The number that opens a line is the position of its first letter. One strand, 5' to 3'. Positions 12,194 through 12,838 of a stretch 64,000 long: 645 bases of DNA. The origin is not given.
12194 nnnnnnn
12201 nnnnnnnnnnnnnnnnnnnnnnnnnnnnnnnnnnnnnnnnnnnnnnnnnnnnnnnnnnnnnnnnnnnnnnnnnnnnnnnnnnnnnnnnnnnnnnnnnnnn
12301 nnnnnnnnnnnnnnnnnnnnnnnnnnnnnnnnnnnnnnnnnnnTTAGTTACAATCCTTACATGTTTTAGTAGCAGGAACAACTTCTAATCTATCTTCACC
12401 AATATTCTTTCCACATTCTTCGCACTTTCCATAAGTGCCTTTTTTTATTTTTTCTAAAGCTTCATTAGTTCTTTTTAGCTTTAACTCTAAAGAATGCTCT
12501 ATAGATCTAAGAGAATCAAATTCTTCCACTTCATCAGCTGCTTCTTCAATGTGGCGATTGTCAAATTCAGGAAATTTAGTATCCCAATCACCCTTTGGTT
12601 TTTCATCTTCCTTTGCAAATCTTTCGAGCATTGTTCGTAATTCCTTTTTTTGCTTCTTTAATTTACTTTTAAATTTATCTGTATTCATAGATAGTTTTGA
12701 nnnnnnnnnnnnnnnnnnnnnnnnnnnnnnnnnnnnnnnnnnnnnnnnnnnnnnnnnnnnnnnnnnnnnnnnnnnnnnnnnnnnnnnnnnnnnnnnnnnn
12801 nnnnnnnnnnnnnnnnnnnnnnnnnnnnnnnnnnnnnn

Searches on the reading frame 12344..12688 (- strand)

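Call 57: search_protein_families(library=pfam, proteins=[window:12344-12688:-], max_evalue=0.0001)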
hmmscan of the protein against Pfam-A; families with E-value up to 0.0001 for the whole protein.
window:12344-12688:- (114 aa): 1 family
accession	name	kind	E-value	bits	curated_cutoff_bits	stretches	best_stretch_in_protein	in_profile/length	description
PF01258.23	zf-dskA_traR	-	1.2e-11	44.8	24.9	1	84-113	1-30/36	Prokaryotic dksA/traR C4-type zinc finger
